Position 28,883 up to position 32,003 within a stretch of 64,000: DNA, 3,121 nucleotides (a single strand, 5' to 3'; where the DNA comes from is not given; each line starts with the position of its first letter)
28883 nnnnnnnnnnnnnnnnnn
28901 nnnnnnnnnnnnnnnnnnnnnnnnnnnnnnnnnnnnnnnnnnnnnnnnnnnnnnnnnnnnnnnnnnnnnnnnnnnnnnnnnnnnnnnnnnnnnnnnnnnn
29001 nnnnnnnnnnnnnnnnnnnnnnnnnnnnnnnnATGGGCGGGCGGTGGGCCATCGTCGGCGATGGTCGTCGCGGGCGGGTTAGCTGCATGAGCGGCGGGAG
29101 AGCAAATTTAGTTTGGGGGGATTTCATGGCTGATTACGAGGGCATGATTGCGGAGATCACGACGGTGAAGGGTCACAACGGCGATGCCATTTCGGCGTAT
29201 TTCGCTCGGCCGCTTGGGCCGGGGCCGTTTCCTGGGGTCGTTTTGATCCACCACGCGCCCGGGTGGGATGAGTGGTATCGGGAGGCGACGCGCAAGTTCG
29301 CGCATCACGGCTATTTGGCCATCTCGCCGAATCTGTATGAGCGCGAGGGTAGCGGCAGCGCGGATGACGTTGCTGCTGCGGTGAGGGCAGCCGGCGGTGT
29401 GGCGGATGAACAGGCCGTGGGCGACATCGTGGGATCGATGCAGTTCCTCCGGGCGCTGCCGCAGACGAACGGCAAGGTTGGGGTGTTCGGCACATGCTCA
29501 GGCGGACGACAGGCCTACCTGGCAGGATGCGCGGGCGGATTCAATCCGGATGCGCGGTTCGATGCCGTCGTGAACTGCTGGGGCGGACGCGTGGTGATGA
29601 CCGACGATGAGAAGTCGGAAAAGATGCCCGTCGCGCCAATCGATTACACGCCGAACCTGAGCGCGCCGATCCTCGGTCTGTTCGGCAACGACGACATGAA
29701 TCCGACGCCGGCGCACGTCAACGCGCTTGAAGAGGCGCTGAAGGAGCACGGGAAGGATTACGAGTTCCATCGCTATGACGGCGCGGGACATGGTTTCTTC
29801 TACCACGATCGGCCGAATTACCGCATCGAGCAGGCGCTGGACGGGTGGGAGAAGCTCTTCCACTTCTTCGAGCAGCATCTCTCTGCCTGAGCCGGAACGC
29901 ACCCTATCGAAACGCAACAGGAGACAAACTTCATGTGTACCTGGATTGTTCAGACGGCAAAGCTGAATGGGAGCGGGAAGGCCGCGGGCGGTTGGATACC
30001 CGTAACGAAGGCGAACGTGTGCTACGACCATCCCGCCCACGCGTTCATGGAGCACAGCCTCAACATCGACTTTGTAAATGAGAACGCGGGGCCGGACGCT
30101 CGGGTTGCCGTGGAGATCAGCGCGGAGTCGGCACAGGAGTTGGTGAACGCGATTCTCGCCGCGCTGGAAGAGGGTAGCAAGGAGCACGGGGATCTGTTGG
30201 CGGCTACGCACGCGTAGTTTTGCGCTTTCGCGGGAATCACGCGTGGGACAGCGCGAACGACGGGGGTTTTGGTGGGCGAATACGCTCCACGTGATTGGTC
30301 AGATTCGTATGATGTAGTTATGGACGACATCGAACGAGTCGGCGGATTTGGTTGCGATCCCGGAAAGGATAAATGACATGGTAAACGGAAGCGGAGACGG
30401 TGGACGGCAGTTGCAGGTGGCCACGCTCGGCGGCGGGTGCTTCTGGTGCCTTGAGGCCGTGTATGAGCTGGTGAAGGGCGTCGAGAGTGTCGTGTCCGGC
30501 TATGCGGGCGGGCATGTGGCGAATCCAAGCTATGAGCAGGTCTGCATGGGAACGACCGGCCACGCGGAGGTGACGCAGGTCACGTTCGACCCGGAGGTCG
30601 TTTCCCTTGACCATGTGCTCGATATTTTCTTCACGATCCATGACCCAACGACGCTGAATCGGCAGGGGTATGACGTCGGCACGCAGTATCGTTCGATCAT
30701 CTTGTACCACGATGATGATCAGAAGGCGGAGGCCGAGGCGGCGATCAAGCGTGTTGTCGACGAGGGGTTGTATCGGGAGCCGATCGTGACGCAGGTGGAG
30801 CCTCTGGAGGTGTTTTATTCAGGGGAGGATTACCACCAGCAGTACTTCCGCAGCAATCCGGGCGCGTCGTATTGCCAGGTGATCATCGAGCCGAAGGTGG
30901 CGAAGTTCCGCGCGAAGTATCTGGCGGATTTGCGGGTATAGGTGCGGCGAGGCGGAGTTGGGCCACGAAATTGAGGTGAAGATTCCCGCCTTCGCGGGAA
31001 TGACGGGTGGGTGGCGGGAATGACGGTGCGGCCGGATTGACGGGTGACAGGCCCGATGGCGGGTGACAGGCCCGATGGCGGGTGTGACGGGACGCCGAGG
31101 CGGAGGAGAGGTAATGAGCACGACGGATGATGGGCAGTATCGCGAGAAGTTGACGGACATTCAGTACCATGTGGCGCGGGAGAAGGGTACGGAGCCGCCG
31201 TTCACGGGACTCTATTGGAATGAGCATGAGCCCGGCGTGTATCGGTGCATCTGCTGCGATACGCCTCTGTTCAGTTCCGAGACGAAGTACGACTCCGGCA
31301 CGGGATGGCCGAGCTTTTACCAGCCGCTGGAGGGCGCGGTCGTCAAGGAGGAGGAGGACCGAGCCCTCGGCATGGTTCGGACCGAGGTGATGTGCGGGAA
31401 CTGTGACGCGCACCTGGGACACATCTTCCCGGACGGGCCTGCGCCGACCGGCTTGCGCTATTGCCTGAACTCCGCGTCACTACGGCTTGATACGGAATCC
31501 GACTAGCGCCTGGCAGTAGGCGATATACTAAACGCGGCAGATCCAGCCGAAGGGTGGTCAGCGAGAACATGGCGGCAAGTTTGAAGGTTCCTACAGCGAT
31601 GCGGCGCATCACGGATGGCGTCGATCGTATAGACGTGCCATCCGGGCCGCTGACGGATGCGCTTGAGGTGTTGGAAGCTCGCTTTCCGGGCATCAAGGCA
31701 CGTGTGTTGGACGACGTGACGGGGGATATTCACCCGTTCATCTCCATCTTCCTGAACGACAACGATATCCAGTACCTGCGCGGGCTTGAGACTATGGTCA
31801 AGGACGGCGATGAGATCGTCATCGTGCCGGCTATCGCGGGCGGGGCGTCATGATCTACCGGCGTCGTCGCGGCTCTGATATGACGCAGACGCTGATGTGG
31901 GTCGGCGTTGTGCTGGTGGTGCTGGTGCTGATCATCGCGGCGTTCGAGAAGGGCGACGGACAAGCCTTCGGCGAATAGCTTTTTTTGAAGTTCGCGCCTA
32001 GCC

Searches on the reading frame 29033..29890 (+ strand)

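Call 29: search_protein_families(library=pfam, proteins=[window:29033-29890:+], max_evalue=0.001)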
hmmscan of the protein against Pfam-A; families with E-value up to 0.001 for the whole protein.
window:29033-29890:+ (285 aa): 4 families
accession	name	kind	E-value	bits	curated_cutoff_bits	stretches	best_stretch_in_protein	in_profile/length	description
PF01738.24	DLH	-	2.2e-38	132.5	21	1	53-282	1-216/217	Dienelactone hydrolase family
PF00326.27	Peptidase_S9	-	2.5e-06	27.6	22.6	1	193-270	125-204/213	Prolyl oligopeptidase family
PF08840.17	BAAT_C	-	4.1e-06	27.4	20.9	0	206-253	112-158/210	BAAT / Acyl-CoA thioester hydrolase C terminal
PF07224.18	Chlorophyllase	-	2.7e-05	23.5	26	1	52-121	28-97/301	Chlorophyllase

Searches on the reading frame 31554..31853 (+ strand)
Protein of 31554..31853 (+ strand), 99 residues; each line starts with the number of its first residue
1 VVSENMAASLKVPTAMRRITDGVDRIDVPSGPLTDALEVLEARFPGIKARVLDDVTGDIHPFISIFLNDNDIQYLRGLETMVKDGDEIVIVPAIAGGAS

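Call 22: find_encoding_contigs(protein=window:31554-31853:+, flank=6000, max_places=10)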
Protein window:31554-31853:+ (99 aa): no gene with exactly this product is on record in the collection.
